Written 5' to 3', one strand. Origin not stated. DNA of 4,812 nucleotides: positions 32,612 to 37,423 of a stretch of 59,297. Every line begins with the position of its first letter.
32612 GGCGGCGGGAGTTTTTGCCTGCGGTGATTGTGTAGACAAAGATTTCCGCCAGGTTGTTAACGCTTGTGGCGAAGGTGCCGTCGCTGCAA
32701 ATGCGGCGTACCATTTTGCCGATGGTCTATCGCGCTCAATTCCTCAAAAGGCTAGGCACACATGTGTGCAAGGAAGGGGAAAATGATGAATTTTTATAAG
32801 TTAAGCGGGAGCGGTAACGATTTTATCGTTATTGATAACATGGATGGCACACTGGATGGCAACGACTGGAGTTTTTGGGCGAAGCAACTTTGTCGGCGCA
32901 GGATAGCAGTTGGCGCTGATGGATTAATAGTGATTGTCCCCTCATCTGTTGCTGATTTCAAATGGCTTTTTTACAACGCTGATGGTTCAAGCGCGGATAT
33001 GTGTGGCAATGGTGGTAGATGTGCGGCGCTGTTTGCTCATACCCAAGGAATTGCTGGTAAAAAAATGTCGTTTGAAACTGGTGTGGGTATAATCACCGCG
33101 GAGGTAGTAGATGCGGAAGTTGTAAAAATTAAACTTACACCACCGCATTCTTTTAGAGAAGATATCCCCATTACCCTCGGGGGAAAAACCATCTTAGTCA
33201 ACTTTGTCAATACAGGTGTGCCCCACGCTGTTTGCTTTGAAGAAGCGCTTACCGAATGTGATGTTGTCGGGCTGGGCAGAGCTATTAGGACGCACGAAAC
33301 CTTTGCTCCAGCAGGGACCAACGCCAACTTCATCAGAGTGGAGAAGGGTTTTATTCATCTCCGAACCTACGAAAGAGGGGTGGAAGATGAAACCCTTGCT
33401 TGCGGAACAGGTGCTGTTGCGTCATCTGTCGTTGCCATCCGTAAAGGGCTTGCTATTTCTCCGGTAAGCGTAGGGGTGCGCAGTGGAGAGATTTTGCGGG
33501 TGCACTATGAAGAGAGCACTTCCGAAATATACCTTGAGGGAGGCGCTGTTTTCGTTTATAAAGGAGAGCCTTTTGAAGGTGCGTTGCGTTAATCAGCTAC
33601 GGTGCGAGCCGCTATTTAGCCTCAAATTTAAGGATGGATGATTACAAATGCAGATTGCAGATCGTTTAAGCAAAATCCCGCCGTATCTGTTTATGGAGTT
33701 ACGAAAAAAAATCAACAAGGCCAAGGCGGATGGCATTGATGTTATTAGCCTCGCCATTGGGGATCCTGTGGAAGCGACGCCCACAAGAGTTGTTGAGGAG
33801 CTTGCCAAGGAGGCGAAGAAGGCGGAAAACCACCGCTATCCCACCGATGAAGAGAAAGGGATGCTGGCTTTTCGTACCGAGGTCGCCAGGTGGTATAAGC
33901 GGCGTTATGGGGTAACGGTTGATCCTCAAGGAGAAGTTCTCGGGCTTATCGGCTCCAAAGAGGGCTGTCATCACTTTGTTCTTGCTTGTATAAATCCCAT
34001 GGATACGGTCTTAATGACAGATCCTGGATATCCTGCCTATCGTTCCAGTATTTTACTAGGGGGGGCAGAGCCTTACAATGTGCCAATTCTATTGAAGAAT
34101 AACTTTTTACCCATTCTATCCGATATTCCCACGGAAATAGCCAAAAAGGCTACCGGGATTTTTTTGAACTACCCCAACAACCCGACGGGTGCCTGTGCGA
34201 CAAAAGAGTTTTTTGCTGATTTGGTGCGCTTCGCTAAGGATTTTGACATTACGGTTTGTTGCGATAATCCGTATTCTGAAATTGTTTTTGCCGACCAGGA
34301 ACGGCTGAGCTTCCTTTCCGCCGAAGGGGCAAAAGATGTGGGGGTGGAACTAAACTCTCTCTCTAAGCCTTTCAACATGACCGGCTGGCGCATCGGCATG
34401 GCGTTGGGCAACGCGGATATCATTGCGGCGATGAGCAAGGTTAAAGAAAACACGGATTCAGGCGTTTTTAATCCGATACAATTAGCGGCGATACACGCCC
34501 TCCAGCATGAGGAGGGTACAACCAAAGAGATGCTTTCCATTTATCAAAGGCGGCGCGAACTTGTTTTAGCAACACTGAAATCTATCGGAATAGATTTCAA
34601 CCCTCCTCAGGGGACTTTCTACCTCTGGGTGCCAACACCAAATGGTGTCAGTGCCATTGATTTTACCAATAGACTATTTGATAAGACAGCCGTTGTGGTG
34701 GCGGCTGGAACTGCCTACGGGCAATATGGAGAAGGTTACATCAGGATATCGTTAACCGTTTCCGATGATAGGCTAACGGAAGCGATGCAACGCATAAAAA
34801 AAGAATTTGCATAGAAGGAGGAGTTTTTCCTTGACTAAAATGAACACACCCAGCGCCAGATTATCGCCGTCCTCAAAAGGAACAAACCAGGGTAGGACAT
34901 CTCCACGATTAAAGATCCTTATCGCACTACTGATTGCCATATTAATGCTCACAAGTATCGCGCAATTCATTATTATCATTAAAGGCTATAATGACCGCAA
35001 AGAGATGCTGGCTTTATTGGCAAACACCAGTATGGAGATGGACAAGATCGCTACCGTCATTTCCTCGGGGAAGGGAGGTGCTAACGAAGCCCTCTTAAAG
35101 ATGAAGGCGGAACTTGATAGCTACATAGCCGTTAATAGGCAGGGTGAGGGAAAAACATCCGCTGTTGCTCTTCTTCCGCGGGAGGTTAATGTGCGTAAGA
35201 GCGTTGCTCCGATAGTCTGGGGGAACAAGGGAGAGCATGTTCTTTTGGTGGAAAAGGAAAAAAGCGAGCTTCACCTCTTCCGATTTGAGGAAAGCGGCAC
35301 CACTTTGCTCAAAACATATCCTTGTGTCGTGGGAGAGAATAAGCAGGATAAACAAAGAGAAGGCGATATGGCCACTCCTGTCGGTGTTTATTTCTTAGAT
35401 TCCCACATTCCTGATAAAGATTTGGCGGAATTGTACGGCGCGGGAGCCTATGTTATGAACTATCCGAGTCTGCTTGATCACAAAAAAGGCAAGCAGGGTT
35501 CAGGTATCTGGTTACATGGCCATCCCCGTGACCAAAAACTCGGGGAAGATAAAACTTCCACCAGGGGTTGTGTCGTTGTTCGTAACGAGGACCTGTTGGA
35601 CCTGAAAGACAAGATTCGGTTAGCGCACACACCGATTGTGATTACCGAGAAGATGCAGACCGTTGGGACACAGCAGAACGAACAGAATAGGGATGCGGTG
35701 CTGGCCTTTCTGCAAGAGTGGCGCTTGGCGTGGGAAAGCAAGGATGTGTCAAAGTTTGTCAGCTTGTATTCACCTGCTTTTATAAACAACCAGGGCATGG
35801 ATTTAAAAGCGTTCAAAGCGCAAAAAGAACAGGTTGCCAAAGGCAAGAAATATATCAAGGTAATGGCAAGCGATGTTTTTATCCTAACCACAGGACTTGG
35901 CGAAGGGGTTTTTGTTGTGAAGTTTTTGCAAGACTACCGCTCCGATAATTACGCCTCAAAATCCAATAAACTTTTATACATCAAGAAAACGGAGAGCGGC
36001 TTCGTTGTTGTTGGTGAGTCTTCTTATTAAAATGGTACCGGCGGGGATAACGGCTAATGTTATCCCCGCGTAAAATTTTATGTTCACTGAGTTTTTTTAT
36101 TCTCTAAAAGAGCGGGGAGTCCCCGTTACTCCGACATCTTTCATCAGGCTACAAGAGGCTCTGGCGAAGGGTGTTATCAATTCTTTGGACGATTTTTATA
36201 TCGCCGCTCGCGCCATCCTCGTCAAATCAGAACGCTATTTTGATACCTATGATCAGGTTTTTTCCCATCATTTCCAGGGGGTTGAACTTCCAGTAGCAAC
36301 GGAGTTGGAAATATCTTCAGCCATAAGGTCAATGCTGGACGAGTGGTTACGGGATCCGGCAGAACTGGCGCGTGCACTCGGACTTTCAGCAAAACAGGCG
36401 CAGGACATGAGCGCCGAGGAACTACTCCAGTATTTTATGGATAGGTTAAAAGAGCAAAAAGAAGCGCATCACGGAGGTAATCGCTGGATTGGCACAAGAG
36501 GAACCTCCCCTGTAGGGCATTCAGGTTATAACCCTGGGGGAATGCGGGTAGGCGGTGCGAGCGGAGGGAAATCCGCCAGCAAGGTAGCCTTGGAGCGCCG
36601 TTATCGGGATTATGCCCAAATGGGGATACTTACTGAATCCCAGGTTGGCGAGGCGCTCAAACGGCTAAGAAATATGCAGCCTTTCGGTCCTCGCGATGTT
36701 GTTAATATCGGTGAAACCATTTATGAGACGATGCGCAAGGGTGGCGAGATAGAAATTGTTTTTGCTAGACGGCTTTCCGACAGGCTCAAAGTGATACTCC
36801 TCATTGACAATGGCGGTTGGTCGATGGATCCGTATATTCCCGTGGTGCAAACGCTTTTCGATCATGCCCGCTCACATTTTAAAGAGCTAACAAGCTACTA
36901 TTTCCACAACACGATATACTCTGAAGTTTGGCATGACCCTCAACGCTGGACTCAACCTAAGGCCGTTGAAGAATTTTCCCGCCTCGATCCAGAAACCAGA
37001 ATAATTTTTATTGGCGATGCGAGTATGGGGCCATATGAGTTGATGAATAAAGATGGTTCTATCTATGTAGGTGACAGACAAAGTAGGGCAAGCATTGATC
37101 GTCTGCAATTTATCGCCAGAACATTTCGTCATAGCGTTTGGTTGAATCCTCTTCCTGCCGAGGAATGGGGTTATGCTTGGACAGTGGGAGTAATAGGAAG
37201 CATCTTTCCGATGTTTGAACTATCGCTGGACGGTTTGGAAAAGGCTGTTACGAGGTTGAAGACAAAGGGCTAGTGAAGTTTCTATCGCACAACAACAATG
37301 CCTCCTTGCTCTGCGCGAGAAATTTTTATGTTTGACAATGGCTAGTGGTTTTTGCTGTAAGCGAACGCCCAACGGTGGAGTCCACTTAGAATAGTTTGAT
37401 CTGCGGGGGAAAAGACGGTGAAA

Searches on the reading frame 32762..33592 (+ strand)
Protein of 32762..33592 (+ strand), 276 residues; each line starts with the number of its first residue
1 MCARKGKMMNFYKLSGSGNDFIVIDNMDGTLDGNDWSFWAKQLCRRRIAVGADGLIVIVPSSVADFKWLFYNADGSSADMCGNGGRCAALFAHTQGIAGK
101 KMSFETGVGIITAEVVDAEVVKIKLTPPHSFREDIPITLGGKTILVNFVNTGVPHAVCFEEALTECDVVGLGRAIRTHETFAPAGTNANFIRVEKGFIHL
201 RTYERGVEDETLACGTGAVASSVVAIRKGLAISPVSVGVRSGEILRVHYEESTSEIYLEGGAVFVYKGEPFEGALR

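Call 63: search_protein_families(library=pfam, proteins=[window:32762-33592:+], max_evalue=0.00001)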
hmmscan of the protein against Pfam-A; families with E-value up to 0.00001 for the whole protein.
window:32762-33592:+ (276 aa): 1 family
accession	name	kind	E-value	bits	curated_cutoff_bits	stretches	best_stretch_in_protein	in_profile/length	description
PF01678.24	DAP_epimerase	-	2e-41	141.3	34.7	2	11-124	1-114/121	Diaminopimelate epimerase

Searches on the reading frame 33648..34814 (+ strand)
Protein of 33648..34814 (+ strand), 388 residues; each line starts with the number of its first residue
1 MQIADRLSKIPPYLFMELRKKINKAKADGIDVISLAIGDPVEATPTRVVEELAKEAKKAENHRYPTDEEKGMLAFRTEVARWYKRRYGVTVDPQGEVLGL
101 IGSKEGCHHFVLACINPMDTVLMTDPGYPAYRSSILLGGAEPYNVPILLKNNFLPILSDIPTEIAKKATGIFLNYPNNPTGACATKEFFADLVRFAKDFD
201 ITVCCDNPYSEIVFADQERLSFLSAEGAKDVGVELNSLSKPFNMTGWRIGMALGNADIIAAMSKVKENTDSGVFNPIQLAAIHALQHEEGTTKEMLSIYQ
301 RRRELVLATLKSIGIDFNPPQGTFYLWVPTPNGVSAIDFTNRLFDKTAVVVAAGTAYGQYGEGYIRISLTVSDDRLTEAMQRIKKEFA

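Call 63: search_protein_families(library=pfam, proteins=[window:33648-34814:+], max_evalue=0.00001)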
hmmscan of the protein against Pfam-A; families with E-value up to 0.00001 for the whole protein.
window:33648-34814:+ (388 aa): 1 family
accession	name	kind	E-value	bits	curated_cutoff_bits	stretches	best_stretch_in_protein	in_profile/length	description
PF00155.27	Aminotran_1_2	-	2.9e-57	194.9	19.7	1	31-383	2-361/361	Aminotransferase class I and II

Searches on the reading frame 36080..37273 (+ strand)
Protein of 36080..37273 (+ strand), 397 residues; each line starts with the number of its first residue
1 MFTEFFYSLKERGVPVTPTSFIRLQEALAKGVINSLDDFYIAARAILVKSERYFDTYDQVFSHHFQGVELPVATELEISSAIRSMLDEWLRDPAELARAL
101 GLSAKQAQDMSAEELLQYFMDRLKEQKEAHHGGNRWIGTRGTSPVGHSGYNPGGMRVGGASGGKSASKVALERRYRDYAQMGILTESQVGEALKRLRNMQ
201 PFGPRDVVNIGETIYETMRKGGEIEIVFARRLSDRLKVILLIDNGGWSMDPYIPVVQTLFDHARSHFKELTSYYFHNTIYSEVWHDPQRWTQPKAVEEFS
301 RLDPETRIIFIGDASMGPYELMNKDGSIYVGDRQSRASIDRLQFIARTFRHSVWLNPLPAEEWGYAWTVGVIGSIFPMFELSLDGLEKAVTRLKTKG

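Call 85: search_protein_families(library=pfam, proteins=[window:36080-37273:+], max_evalue=0.00001)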
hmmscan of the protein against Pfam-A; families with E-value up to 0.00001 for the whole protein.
window:36080-37273:+ (397 aa): 0 families

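Call 88: search_protein_families(library=pfam, proteins=[window:36080-37273:+], max_evalue=0.001)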
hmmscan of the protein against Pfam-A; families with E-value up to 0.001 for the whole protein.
window:36080-37273:+ (397 aa): 1 family
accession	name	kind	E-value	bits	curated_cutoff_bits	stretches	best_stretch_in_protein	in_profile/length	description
PF05762.20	VWA_CoxE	-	0.00088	19.2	26.4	0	207-276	26-97/222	VWA domain containing CoxE-like protein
